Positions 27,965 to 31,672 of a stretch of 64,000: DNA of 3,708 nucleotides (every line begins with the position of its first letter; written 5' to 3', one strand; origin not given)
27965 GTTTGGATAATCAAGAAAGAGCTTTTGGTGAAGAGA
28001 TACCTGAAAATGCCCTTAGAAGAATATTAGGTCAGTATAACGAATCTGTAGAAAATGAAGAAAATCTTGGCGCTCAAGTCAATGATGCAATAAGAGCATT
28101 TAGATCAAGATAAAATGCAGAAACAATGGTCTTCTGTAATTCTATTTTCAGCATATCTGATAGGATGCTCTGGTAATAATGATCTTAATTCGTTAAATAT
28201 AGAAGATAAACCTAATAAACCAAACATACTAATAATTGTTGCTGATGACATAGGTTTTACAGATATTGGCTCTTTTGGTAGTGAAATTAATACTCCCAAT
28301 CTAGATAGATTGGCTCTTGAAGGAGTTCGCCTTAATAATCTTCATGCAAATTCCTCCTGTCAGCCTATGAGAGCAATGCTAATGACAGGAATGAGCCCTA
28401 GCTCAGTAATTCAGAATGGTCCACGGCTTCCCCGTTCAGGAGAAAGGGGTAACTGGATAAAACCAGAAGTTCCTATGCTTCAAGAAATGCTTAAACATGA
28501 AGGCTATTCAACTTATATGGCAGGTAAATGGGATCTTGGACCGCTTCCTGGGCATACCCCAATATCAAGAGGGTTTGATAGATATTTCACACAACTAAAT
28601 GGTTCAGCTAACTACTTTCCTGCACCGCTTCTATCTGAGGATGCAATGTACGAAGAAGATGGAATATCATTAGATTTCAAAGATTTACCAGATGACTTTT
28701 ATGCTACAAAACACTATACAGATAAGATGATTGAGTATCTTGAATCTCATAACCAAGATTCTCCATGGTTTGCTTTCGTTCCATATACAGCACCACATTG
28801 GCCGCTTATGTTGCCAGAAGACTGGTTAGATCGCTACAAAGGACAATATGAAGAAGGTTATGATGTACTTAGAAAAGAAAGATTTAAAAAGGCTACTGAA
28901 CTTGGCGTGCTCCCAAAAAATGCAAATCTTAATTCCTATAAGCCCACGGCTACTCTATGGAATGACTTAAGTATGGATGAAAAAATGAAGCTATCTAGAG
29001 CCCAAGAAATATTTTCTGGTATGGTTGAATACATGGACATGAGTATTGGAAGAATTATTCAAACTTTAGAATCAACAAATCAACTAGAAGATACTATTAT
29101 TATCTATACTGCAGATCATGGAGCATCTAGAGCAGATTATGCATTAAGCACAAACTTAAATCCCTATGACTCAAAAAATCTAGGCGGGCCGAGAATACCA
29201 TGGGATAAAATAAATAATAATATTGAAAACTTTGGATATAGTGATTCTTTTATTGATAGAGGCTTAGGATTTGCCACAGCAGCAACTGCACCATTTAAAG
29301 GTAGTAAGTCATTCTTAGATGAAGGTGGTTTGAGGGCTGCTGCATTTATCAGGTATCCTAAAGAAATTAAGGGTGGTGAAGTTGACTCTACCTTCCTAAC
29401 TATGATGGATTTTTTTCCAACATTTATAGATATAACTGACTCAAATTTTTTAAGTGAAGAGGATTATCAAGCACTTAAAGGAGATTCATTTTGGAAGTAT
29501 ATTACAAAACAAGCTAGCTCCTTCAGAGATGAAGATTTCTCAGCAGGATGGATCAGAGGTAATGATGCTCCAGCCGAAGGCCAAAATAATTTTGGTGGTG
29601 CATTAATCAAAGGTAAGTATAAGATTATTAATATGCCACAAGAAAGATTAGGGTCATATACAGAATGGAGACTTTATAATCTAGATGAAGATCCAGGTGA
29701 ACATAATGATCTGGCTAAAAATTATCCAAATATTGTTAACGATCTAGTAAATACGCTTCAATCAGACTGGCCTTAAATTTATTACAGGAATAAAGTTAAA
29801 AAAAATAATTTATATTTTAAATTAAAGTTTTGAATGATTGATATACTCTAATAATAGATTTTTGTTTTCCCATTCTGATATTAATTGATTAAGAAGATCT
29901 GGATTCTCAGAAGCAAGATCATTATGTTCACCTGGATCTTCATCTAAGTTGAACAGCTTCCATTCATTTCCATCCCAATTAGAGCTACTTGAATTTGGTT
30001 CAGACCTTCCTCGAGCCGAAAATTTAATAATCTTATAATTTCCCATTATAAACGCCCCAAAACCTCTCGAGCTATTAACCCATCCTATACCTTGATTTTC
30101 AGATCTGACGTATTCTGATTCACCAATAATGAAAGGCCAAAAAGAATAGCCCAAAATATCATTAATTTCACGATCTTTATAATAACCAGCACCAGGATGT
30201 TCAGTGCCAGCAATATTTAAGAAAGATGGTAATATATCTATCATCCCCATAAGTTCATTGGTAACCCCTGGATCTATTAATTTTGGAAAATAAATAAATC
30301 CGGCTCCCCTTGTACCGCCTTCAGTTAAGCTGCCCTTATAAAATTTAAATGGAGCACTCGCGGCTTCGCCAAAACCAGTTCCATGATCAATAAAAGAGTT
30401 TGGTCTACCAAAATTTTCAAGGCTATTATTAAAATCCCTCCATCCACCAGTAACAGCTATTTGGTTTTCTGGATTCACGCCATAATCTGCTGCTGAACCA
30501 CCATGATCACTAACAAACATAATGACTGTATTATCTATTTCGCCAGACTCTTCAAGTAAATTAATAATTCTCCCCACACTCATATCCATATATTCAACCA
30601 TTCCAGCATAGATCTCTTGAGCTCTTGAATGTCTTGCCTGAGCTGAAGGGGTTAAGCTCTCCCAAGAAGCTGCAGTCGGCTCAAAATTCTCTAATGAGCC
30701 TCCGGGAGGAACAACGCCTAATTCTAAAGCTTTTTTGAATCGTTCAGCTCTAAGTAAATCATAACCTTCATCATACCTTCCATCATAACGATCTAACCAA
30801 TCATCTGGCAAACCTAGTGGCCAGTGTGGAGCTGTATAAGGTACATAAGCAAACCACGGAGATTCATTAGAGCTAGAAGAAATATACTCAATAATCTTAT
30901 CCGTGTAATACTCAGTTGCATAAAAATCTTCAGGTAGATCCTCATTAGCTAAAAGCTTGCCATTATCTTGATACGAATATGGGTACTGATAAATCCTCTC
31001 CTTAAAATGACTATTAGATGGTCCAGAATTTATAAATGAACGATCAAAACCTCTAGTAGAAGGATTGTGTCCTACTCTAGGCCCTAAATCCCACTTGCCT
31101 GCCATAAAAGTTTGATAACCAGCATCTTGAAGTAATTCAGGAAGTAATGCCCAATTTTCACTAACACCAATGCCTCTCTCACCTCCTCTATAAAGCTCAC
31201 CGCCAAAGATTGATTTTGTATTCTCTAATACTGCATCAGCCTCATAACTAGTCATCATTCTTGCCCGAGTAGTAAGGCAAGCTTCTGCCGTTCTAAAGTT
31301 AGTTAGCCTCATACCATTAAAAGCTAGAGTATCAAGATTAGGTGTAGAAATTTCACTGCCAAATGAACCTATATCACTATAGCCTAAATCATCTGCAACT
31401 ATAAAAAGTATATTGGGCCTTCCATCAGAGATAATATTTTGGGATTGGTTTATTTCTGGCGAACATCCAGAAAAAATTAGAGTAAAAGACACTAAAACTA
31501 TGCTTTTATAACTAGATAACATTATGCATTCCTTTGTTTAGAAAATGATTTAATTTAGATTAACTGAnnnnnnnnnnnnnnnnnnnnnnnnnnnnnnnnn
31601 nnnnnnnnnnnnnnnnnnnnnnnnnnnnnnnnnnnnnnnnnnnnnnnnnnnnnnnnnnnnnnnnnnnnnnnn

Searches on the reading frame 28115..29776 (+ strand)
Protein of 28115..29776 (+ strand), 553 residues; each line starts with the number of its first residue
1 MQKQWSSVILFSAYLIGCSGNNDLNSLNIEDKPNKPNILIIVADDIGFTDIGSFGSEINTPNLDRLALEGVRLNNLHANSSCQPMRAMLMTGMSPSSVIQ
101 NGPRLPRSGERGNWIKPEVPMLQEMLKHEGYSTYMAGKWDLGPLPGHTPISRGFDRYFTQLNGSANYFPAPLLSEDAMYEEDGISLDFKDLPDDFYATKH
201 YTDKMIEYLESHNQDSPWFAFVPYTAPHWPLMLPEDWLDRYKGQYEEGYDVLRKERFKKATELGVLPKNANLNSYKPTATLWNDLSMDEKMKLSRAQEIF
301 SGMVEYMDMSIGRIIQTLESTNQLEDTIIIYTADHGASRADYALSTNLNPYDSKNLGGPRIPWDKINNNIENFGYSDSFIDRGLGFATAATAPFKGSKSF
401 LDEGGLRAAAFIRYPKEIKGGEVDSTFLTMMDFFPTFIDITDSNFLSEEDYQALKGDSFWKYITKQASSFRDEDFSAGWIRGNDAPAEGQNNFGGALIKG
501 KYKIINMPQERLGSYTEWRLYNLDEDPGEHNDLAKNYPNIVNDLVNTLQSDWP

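Call 37: search_protein_families(library=pfam, proteins=[window:28115-29776:+], max_evalue=0.00001)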
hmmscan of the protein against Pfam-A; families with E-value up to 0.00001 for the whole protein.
window:28115-29776:+ (553 aa): 3 families
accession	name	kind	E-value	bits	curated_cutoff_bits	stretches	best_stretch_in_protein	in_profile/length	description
PF00884.28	Sulfatase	-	1.6e-51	175.8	25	1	36-442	1-300/301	Sulfatase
PF16347.10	SGSH_C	-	3.5e-09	37.4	29.3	1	398-548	8-148/154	N-sulphoglucosamine sulphohydrolase, C-terminal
PF01663.27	Phosphodiest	-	8e-07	29.4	23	0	220-344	107-230/342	Type I phosphodiesterase / nucleotide pyrophosphatase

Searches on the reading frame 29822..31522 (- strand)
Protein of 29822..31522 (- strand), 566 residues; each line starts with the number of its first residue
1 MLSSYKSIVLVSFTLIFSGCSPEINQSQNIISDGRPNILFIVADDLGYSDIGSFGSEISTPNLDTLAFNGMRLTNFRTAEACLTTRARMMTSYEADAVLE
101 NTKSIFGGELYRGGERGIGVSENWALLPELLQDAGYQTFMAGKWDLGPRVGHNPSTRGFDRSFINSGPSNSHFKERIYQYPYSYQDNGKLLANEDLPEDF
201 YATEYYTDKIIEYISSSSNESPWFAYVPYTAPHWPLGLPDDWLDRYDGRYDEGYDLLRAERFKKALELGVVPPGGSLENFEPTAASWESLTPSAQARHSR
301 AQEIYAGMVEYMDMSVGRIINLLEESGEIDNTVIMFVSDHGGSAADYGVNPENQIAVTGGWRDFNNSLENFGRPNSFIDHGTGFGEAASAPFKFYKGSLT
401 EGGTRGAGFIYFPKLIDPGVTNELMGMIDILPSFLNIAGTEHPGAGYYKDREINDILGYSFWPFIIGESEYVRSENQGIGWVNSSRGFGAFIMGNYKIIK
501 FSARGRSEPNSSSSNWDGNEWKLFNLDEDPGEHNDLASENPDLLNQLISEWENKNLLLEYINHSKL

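Call 37: search_protein_families(library=pfam, proteins=[window:29822-31522:-], max_evalue=0.00001)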
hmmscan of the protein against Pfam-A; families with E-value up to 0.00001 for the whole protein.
window:29822-31522:- (566 aa): 1 family
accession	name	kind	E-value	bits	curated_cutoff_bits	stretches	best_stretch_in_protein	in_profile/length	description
PF00884.28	Sulfatase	-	4.7e-49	167.8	25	1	36-439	1-300/301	Sulfatase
